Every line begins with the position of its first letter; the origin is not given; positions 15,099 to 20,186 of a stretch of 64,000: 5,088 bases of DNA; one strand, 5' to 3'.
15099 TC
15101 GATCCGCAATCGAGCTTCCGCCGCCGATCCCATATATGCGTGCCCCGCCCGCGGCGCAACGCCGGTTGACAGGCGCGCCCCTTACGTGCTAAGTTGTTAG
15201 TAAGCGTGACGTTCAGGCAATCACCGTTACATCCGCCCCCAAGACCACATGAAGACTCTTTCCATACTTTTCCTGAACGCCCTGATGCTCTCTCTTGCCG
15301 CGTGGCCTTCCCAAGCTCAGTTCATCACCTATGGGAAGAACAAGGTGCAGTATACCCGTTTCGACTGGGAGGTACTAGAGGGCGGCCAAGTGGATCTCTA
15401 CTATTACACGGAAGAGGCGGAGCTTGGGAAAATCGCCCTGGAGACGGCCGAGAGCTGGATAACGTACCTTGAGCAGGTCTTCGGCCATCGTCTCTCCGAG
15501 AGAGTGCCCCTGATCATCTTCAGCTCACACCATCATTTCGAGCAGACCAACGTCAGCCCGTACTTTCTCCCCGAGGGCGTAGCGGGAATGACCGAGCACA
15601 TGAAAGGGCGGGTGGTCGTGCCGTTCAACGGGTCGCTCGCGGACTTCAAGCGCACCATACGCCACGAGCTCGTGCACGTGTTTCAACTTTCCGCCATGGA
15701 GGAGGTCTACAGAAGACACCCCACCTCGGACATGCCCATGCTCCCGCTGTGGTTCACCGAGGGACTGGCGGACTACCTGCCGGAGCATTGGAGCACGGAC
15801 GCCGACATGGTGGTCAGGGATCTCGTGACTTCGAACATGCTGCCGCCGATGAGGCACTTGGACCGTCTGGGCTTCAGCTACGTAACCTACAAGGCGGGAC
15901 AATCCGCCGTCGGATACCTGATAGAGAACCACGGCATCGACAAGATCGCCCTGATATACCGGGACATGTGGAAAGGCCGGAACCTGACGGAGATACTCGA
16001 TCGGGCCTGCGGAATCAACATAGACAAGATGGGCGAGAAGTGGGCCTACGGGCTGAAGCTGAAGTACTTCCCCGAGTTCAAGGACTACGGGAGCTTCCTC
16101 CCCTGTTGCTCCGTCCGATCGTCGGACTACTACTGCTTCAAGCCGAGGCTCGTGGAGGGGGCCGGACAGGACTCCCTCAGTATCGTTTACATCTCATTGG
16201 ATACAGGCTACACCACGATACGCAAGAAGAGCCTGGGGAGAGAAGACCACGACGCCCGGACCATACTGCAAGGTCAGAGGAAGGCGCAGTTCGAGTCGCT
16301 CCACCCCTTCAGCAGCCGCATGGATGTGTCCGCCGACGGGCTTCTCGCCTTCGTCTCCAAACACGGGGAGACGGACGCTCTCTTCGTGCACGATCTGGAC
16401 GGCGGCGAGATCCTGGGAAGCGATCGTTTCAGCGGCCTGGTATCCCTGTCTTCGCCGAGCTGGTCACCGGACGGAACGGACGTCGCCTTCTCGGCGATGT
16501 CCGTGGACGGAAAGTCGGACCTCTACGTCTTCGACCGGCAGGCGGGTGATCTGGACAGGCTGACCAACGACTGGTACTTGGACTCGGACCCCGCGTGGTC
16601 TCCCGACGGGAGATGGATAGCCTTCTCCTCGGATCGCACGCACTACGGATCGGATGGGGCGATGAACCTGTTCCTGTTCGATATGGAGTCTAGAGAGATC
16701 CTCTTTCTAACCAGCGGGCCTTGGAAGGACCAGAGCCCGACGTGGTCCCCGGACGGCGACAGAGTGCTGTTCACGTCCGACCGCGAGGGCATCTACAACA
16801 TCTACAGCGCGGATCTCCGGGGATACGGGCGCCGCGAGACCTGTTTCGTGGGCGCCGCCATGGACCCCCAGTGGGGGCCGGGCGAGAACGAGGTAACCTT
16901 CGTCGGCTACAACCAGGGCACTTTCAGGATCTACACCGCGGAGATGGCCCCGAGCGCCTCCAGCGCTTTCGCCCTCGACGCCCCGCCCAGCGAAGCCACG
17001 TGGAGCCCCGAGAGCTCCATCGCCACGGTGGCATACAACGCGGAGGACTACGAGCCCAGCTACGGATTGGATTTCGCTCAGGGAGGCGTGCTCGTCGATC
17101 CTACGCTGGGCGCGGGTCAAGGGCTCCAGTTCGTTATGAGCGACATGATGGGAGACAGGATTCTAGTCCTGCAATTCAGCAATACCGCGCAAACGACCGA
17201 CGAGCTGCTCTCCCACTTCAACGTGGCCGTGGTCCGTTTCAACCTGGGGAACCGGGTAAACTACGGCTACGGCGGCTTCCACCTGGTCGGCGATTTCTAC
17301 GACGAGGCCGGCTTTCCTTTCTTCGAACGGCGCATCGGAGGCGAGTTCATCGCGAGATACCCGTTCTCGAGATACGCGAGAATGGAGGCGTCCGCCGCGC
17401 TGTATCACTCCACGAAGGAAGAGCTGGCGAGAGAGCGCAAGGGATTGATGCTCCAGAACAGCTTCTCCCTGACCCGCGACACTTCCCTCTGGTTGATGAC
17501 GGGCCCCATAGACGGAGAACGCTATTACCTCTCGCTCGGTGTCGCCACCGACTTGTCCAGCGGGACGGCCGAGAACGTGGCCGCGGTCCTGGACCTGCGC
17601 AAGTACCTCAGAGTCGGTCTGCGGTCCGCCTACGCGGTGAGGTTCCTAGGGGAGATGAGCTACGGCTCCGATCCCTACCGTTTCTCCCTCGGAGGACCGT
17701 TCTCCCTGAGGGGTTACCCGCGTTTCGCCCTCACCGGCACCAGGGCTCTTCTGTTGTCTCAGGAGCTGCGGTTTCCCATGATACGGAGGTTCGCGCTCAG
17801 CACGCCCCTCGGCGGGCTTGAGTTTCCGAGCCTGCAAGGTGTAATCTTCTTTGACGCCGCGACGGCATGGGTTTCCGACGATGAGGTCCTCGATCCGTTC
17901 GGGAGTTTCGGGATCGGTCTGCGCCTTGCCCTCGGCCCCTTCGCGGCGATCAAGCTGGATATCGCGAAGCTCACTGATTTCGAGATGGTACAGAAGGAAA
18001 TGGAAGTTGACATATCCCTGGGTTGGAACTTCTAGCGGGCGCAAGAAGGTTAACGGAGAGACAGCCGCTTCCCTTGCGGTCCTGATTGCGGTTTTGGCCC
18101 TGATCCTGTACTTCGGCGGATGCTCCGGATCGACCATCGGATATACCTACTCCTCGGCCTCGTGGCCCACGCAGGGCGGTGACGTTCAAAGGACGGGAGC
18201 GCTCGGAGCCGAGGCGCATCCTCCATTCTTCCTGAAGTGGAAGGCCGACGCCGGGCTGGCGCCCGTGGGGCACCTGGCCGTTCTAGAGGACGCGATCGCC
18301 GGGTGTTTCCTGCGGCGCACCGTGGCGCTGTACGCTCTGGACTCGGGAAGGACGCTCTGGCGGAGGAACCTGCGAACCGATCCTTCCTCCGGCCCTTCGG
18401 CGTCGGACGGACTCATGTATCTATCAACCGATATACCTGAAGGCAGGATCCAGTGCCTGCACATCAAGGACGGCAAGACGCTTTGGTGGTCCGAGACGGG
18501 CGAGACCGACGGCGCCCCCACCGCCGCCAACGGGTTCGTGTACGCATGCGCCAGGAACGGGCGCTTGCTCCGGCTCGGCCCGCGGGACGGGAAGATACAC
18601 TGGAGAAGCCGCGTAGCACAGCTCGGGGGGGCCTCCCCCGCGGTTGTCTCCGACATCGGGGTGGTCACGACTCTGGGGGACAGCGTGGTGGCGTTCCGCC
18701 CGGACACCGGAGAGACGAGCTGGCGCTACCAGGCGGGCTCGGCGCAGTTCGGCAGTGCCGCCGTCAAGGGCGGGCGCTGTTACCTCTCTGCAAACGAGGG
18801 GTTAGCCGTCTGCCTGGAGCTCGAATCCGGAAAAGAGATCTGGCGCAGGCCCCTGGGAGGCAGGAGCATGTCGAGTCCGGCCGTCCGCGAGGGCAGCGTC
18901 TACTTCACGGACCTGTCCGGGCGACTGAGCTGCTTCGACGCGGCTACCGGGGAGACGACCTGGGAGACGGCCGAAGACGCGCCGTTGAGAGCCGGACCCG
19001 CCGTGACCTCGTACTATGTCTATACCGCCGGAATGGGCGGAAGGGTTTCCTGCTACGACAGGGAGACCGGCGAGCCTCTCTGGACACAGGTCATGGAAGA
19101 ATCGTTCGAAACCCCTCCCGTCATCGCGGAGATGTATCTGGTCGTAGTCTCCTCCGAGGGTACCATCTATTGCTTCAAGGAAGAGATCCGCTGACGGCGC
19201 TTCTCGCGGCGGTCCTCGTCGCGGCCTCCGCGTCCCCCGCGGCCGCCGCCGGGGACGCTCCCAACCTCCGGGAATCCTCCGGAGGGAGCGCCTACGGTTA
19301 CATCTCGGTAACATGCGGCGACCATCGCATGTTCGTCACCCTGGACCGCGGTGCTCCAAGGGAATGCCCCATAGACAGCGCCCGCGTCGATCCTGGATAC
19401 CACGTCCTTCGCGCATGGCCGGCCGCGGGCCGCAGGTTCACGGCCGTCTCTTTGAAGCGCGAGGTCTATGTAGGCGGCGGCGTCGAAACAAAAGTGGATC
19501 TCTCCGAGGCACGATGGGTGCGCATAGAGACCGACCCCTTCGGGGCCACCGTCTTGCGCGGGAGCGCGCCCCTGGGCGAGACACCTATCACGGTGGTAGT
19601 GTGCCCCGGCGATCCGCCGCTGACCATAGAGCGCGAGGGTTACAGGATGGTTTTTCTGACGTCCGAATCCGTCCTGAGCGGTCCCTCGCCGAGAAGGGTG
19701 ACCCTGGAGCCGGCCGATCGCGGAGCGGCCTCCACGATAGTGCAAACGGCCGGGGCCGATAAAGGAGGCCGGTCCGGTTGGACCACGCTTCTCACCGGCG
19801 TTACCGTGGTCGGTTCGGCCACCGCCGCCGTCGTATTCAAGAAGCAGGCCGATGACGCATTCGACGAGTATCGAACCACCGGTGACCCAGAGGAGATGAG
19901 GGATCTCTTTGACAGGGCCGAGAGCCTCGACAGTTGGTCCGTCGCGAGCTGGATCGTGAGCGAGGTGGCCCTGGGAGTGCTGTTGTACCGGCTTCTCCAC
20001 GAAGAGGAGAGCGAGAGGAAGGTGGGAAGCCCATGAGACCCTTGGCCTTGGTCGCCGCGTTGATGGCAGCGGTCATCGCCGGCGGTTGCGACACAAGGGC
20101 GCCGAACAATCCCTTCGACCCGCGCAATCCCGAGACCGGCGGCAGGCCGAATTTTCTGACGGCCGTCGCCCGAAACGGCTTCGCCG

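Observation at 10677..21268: Divergent envelope locus: tandem GT39-TPR membrane glycosyltransferases facing a translationally coupled operon whose first gene fuses HEXXH zincin, PD40 propeller and Omp85 barrel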

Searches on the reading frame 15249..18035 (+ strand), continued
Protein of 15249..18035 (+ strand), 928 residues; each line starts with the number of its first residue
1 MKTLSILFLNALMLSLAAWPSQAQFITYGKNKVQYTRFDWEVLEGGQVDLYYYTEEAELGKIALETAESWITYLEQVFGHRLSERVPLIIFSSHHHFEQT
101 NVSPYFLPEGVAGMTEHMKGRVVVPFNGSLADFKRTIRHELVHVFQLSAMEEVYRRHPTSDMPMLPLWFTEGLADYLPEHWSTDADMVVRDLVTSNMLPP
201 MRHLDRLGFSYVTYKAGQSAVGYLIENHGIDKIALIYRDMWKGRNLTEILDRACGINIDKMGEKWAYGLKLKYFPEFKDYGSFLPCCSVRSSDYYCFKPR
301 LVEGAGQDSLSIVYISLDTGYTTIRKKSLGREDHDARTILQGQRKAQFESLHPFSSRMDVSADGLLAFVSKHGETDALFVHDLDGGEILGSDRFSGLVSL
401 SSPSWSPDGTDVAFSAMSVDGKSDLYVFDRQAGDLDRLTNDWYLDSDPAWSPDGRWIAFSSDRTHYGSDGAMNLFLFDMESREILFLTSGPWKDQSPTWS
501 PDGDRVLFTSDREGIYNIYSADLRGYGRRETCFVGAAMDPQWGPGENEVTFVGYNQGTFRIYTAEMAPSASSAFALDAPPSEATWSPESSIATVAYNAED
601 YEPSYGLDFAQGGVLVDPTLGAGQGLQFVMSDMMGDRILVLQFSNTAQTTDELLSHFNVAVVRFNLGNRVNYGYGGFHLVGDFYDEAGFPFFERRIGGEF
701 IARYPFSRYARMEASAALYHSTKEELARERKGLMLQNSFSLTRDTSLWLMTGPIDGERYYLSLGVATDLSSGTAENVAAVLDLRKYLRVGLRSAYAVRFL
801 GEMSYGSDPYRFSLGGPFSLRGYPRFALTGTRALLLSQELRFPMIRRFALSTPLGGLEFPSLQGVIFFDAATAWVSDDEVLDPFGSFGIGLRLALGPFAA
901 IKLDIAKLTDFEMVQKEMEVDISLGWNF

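Call 61: search_protein_families(library=pfam, proteins=[L052:4086-4808:+, L072:3892-4401:+, L088:8273-8875:+, L088:8872-10149:+, L014:10991-11917:+, L014:6755-7612:+, L069:7049-7975:+, L037:10831-13380:-, L047:3033-4514:+, L087:12795-14027:+], max_evalue=0.01)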
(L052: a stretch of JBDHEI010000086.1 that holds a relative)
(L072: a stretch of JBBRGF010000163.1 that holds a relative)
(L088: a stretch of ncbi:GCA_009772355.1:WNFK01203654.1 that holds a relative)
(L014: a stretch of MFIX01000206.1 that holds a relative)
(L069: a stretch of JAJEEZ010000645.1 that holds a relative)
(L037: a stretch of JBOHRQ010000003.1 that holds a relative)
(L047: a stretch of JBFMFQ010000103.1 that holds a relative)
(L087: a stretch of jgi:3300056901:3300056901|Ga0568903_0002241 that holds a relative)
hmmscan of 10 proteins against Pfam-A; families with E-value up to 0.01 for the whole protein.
L052:4086-4808:+ (240 aa): 0 families

L072:3892-4401:+ (169 aa): 0 families

L088:8273-8875:+ (200 aa): 0 families

L088:8872-10149:+ (425 aa): 1 family
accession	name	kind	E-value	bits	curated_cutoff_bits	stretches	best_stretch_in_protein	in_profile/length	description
PF24684.1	Vgb_lyase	-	0.00077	18.8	50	1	335-420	60-142/290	Virginiamycin B lyase family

L014:10991-11917:+ (308 aa): 6 families
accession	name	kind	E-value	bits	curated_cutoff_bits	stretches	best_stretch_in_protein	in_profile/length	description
PF12773.13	DZR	-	5.6e-05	23.7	27.3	1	95-116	1-22/45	Double zinc ribbon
PF13240.11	Zn_Ribbon_1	-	9.2e-05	22.6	25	1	95-116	2-23/23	zinc-ribbon domain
PF24460.1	DUF7575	-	0.00025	20.8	28.5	1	91-116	2-27/28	Domain of unknown function (DUF7575)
PF13248.11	Zn_ribbon_3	-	0.00073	19.4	27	1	92-116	2-26/26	zinc-ribbon domain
PF13717.11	Zn_ribbon_4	-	0.0035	17.7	30.3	0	1-18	1-18/36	zinc-ribbon domain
PF21341.3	TRAF2_zf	-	0.007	16.4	27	0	20-31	1-12/19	TRAF2, second zinc finger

L014:6755-7612:+ (285 aa): 1 family
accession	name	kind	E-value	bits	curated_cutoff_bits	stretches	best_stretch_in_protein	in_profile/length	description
PF00005.33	ABC_tran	-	4.5e-11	43.9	25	1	26-167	3-133/137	ABC transporter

L069:7049-7975:+ (308 aa): 1 family
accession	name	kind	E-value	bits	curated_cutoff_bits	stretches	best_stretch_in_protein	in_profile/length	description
PF01678.24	DAP_epimerase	-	1.5e-51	173.9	34.7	2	24-147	1-120/121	Diaminopimelate epimerase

L037:10831-13380:- (849 aa): 3 families
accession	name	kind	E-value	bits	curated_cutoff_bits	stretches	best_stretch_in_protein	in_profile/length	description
PF13360.13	PQQ_2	-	1.2e-23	84.4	27.6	2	566-771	14-231/233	Outer membrane protein assembly factor BamB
PF13570.13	Beta-prop_ACSF4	-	7e-20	72.1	133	2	539-724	96-288/329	Beta-alanine-activating enzyme, beta-propeller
PF01011.28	PQQ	-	0.0025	17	26.7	0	575-686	47-135/595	Glucose/ethanol/alcohol dehydrogenase, beta-propeller domain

L047:3033-4514:+ (493 aa): 3 families
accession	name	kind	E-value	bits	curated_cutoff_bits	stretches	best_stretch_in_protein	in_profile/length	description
PF13570.13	Beta-prop_ACSF4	-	1.3e-39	137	133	2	269-436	26-200/329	Beta-alanine-activating enzyme, beta-propeller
PF13360.13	PQQ_2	-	3.7e-32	112.3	27.6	2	281-436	12-184/233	Outer membrane protein assembly factor BamB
PF01011.28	PQQ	-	2.1e-08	33.8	26.7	1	335-376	51-92/595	Glucose/ethanol/alcohol dehydrogenase, beta-propeller domain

L087:12795-14027:+ (410 aa): 3 families
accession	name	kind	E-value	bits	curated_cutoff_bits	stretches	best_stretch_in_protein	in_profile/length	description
PF13360.13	PQQ_2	-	9.4e-43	147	27.6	3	320-405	3-88/233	Outer membrane protein assembly factor BamB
PF13570.13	Beta-prop_ACSF4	-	1.6e-41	143.3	133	2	269-408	60-203/329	Beta-alanine-activating enzyme, beta-propeller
PF01011.28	PQQ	-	2.3e-08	33.6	26.7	0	236-267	554-585/595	Glucose/ethanol/alcohol dehydrogenase, beta-propeller domain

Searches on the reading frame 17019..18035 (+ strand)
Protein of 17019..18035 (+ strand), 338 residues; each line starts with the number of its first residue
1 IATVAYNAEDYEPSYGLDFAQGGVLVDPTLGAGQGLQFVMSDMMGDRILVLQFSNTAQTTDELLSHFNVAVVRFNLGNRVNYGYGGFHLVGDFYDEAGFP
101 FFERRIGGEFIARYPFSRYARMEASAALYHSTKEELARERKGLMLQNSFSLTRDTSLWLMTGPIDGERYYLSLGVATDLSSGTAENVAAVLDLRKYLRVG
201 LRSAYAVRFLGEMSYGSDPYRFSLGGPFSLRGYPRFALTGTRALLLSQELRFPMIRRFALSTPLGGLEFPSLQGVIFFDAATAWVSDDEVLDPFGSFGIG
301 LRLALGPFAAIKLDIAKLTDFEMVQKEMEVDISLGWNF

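Call 71: search_solved_structures(query=A6, max_evalue=1, show_alignments=1)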
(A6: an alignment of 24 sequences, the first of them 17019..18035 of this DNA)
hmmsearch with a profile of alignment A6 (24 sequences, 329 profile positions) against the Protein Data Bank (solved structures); distinct sequences matched with E-value up to 1: 49.
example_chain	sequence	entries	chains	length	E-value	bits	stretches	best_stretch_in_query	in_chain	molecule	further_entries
8us4_A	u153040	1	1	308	3.2e-05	26.5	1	213-311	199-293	Translocation and assembly module subunit TamA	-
4n75_A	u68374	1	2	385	5.7e-05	25.7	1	156-235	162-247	Outer membrane protein assembly factor BamA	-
9cs0_A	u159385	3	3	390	6e-05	25.6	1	156-235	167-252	Outer membrane protein assembly factor BamA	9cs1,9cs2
7p1c_A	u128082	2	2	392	6.1e-05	25.6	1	156-235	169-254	Outer membrane protein assembly factor BamA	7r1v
9co2_A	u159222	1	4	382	6.6e-05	25.5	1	156-235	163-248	Outer membrane protein assembly factor BamA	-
6qgw_A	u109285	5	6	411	7.3e-05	25.3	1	156-235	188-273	Outer membrane protein assembly factor BamA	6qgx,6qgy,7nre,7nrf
6fsu_A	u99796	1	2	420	7.8e-05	25.2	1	156-235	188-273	Outer membrane protein assembly factor BamA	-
8us1_A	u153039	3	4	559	9.8e-05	24.9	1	213-311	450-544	Translocation and assembly module subunit TamA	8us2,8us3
9mgf_F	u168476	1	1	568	0.00011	24.8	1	156-235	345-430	Outer membrane protein assembly factor BamA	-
9ccg_A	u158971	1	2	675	0.00012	24.6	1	162-328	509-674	POTRA domain-containing protein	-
9mgg_F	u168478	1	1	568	0.00031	23.2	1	156-235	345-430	Outer membrane protein assembly factor BamA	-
6v05_F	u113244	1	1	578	0.00034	23.1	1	156-235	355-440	Outer membrane protein assembly factor BamA,Outer membrane protein assembly factor BamA,Ou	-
9mge_F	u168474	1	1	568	0.00037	23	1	156-235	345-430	Outer membrane protein assembly factor BamA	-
4c4v_A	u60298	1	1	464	0.00054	22.5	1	156-236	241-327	OUTER MEMBRANE PROTEIN ASSEMBLY FACTOR BAMA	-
4c4v_B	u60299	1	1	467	0.00055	22.4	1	156-236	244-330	OUTER MEMBRANE PROTEIN ASSEMBLY FACTOR BAMA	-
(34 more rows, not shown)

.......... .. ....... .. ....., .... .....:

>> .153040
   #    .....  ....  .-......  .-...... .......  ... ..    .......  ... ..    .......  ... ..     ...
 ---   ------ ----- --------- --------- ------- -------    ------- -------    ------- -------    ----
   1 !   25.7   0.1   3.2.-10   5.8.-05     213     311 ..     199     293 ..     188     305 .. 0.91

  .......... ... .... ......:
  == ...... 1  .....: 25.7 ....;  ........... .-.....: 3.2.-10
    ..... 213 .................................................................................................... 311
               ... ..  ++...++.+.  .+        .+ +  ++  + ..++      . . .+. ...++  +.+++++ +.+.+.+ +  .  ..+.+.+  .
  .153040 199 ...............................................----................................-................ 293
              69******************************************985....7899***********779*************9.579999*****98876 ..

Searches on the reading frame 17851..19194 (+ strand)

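Call 7: search_protein_families(library=pfam, proteins=[window:17851-19194:+], max_evalue=0.01)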
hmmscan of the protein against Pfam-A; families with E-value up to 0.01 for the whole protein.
window:17851-19194:+ (447 aa): 3 families
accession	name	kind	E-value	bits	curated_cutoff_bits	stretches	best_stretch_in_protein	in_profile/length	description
PF13360.13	PQQ_2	-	4.8e-50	170.8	27.6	3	157-303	4-153/233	Outer membrane protein assembly factor BamB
PF13570.13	Beta-prop_ACSF4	-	1.8e-33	116.8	133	2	311-443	107-242/329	Beta-alanine-activating enzyme, beta-propeller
PF01011.28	PQQ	-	1.7e-11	44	26.7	0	261-300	51-90/595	Glucose/ethanol/alcohol dehydrogenase, beta-propeller domain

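Call 13: search_protein_families(library=ncbifam, proteins=[window:18007-19194:+], max_evalue=0.01)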
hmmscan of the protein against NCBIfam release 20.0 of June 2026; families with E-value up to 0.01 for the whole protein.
window:18007-19194:+ (395 aa): 9 families
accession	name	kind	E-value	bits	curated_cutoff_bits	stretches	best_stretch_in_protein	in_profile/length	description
TIGR03300.1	assembly_YfgL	equivalog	3.5e-47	160.9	285.2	4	289-392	59-162/377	outer membrane protein assembly factor BamB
NF008351.0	PRK11138.1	equivalog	1.6e-27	96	423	3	249-326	114-191/394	outer membrane protein assembly factor BamB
NF053615.1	SerThrKinAfsKStmc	equivalog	2.8e-17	62.7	1300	3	189-299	678-788/809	protein serine/threonine kinase AfsK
TIGR04528.1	acido_non_PQQ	subfamily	3.2e-14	52.6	650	2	305-390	401-491/493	acido-empty-quinoprotein group A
TIGR03075.1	PQQ_enz_alc_DH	subfamily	5.9e-13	48.3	480.05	1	302-372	441-512/530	PQQ-dependent dehydrogenase, methanol/ethanol family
NF050114.1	Rv3212_fam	equivalog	1.8e-05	24.1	150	0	208-242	67-98/393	Rv3212 family protein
NF041516.1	PA2928_fam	subfamily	2.2e-05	24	70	0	270-322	74-128/376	PA2928 family protein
TIGR03074.1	PQQ_membr_DH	subfamily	0.0014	16.6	832.65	0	213-318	211-302/783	membrane-bound PQQ-dependent dehydrogenase, glucose/quinate/shikimate family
NF040673.1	PLuB_PQQ_rpt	exception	0.0021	17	250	0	107-204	270-371/395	PLuB system PQQ-binding repeat protein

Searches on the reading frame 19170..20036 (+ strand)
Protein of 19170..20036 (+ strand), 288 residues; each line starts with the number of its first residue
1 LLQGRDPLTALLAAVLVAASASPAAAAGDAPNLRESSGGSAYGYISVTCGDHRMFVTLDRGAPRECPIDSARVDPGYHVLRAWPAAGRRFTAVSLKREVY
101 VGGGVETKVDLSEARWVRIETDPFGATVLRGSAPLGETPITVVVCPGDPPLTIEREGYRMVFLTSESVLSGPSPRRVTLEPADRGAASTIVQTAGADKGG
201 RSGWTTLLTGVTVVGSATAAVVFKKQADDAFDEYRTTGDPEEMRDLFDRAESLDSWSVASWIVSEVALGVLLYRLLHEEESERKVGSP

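Call 7: search_protein_families(library=pfam, proteins=[window:19170-20036:+], max_evalue=0.01)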
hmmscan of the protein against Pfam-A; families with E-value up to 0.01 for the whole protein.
window:19170-20036:+ (288 aa): 1 family
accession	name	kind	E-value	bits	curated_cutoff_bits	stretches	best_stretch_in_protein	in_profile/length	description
PF08308.17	PEGA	-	1.7e-08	34.7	20.8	1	117-161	4-49/71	PEGA domain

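Call 13: search_protein_families(library=ncbifam, proteins=[window:19170-20036:+], max_evalue=0.01)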
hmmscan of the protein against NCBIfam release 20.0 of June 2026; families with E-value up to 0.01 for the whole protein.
window:19170-20036:+ (288 aa): 0 families

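Call 69: search_solved_structures(query=A5, max_evalue=1)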
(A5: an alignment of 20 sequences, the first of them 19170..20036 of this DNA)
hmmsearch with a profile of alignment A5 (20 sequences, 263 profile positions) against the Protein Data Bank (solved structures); distinct sequences matched with E-value up to 1: 1.
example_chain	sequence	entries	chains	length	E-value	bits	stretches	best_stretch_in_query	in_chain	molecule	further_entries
9hfj_A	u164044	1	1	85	0.18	14.1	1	114-173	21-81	SusC homolog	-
